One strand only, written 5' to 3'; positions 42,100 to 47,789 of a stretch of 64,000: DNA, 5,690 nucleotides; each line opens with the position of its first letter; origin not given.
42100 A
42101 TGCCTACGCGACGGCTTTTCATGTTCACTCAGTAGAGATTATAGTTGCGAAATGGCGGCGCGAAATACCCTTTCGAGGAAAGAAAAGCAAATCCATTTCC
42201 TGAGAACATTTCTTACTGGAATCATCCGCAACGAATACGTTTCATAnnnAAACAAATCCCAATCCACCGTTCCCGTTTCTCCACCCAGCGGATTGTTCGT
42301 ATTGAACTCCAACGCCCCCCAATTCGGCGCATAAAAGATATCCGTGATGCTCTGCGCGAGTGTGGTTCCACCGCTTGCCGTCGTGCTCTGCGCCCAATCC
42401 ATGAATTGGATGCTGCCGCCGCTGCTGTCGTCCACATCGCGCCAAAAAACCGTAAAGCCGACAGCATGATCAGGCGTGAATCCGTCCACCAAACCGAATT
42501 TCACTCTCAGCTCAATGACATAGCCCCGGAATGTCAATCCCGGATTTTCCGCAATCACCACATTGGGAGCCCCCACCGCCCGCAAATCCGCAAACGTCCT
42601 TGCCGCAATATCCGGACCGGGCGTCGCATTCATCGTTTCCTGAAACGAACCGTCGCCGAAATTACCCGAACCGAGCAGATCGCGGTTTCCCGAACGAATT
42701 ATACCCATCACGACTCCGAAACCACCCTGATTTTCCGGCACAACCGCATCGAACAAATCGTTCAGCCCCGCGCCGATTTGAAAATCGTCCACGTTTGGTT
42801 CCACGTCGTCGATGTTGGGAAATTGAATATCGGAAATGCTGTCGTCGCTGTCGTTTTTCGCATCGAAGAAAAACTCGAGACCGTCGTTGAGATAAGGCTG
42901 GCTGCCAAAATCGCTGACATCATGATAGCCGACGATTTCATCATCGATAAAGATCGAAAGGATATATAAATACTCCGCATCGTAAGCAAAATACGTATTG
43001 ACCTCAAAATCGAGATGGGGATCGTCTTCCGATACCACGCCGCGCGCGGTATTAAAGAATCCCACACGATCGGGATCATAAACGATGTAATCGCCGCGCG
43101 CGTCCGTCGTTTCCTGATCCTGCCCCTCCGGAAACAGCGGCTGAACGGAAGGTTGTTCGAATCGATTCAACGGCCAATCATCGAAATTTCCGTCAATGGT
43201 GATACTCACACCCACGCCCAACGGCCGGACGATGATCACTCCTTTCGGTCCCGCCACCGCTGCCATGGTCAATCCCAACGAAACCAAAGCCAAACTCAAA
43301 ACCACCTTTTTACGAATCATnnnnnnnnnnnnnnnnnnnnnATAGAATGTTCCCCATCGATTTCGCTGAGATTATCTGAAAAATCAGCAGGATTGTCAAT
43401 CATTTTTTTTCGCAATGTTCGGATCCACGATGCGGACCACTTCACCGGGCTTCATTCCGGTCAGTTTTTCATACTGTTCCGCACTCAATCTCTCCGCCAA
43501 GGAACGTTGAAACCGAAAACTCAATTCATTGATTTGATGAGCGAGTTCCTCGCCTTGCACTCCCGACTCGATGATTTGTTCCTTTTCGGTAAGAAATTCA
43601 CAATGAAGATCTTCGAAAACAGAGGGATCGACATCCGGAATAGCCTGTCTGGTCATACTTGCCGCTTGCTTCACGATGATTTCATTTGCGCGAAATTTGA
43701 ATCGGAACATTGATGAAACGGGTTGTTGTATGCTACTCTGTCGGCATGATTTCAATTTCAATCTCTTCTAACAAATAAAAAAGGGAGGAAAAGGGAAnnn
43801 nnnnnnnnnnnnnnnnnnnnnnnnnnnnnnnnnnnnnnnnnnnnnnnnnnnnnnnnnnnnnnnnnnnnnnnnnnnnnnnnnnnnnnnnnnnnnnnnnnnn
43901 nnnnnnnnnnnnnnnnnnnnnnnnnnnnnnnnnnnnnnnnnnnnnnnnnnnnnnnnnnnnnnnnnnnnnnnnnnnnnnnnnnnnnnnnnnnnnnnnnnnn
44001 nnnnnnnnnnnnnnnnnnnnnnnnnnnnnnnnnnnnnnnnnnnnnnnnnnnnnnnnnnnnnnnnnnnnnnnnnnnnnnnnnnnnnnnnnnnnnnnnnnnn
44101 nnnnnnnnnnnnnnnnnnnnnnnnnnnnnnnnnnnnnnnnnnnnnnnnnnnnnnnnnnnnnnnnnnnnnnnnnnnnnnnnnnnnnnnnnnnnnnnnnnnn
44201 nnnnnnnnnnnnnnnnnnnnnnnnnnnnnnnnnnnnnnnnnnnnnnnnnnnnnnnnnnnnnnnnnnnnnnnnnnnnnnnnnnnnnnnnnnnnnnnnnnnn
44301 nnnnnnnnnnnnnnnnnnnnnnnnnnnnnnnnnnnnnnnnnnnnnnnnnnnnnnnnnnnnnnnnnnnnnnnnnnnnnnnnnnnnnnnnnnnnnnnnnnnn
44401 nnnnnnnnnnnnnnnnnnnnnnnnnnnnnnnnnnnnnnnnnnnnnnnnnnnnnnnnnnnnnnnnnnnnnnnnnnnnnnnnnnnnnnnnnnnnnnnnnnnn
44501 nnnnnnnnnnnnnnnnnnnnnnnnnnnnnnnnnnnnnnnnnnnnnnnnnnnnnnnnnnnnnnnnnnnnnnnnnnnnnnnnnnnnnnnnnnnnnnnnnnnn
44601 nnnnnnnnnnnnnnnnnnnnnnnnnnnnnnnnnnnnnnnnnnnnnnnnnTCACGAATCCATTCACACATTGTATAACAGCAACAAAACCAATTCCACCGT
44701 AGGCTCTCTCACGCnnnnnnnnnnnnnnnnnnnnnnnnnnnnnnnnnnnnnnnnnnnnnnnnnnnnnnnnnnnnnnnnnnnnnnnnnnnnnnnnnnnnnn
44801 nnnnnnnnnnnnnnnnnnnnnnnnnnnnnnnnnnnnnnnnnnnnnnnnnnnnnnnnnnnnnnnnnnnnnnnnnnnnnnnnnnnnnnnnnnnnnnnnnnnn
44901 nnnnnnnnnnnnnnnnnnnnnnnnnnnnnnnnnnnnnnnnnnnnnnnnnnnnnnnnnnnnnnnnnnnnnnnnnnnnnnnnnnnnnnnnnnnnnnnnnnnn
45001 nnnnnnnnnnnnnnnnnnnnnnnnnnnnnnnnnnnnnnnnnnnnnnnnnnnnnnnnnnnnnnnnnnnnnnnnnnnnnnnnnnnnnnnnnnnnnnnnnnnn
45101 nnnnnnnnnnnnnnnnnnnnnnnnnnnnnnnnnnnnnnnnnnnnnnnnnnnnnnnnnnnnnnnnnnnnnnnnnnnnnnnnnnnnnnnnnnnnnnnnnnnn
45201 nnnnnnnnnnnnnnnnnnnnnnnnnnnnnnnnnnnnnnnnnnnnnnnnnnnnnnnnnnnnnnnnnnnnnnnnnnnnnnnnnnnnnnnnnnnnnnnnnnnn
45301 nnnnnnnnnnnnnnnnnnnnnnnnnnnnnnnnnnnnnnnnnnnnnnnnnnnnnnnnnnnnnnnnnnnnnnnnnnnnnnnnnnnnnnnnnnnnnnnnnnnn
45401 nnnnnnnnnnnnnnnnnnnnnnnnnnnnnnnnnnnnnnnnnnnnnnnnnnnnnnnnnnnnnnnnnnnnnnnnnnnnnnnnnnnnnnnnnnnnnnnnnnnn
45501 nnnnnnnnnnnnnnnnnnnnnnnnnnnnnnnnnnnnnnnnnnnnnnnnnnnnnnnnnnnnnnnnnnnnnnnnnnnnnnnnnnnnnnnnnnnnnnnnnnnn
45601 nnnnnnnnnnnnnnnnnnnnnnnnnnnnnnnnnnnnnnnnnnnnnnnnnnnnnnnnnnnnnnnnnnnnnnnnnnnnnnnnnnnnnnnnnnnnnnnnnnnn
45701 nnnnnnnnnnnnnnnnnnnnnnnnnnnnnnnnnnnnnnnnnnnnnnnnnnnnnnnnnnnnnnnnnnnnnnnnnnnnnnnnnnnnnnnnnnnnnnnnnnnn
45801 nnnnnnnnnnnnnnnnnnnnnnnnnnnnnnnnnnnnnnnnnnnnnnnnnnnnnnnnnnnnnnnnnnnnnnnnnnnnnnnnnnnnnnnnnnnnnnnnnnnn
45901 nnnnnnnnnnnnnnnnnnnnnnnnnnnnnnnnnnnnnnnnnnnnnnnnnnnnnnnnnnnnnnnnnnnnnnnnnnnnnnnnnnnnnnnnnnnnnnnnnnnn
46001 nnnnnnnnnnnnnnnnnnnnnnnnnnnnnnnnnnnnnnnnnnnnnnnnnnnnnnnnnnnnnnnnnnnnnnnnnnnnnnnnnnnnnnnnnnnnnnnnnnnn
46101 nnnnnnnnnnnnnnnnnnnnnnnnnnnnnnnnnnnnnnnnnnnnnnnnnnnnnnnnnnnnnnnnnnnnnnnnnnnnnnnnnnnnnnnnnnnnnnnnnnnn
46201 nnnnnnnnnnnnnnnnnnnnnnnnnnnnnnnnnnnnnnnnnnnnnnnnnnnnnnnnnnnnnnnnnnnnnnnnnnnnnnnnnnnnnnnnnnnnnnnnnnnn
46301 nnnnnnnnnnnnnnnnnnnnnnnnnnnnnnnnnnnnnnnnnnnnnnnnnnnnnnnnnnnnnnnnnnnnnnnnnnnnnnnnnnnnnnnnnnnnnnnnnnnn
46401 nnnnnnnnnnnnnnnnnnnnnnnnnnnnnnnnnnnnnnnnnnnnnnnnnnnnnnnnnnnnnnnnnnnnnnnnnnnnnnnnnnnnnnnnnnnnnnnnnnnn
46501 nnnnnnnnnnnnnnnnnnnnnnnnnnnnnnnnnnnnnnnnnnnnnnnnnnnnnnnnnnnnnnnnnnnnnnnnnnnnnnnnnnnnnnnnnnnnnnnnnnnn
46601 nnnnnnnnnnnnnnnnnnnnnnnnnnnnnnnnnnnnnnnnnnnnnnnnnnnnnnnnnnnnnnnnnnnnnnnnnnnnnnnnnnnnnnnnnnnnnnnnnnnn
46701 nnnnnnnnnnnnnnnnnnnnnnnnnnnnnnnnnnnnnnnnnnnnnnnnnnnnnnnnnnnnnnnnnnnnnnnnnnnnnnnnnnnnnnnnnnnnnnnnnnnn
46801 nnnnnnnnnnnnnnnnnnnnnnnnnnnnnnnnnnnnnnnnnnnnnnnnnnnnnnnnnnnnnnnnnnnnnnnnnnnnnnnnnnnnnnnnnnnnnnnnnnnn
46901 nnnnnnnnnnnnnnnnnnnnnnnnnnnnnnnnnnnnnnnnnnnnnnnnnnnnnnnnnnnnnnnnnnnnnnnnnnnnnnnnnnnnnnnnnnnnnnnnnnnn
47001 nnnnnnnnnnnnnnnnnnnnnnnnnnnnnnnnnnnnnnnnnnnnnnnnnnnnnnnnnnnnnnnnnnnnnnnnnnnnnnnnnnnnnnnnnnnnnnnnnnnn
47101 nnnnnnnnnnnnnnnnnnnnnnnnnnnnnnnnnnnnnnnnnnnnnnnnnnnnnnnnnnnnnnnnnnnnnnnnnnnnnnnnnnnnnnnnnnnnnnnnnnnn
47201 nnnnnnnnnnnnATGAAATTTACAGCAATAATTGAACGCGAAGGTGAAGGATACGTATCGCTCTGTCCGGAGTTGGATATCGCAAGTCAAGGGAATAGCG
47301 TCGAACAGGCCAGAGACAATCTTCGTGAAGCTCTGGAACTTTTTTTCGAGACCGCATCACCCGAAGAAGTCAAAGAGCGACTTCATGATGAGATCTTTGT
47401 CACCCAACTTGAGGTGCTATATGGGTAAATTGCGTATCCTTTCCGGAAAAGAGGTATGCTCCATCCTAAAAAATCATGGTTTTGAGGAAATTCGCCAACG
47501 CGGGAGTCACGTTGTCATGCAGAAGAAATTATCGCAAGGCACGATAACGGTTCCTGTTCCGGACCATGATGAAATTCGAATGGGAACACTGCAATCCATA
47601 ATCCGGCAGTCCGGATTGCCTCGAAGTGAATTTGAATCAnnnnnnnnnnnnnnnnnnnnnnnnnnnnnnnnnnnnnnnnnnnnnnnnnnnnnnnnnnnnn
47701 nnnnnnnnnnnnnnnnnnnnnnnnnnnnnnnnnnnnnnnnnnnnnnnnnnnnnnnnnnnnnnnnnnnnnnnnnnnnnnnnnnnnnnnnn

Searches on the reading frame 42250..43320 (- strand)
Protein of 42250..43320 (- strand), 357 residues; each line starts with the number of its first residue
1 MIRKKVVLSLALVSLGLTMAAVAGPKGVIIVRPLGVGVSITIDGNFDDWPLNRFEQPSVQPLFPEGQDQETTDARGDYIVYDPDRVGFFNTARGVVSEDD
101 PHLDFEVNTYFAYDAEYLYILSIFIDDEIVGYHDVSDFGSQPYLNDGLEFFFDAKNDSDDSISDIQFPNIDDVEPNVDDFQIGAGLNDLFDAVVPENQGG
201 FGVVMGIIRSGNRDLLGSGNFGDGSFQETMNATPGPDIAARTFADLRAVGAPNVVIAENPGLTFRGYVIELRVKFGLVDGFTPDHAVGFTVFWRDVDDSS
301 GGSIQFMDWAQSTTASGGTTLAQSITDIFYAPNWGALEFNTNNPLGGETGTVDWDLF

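Call 41: search_protein_families(library=pfam, proteins=[window:42250-43320:-], max_evalue=0.00001)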
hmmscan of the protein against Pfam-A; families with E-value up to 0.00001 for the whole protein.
window:42250-43320:- (357 aa): 1 family
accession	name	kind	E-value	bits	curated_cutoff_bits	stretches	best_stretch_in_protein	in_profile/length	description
PF06452.16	CBM9_1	-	2.7e-07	31.1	23.4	0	104-160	30-80/185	Carbohydrate family 9 binding domain-like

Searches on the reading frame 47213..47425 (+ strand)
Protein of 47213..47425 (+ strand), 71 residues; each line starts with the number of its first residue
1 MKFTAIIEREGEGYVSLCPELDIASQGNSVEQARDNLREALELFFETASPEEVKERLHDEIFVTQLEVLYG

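Call 53: search_protein_families(library=pfam, proteins=[window:47213-47425:+], max_evalue=0.01)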
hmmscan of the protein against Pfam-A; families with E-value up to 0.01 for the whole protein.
window:47213-47425:+ (71 aa): 2 families
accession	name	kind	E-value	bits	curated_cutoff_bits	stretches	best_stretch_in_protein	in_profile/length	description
PF01813.22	ATP-synt_D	-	0.0011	19.3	25.7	1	22-65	112-155/196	ATP synthase subunit D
PF21748.3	UPF0150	-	0.0021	18.4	27.3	1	10-43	17-51/64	UPF0150-like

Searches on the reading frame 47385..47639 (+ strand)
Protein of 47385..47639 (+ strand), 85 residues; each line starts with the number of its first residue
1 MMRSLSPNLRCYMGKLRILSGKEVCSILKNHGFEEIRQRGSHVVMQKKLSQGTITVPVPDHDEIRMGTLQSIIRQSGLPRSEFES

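Call 53: search_protein_families(library=pfam, proteins=[window:47385-47639:+], max_evalue=0.01)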
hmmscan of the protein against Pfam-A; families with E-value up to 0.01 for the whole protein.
window:47385-47639:+ (85 aa): 1 family
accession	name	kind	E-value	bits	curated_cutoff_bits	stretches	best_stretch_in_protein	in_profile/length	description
PF07927.17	HicA_toxin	-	1.4e-19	70.4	27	1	21-78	1-58/58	HicA toxin of bacterial toxin-antitoxin,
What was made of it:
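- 47213..47642 (+): Apparently intact HicB-like/HicA module, used as a comparator. Pfam HicA_toxin matches profile positions 1-58 of 58 (call 53).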
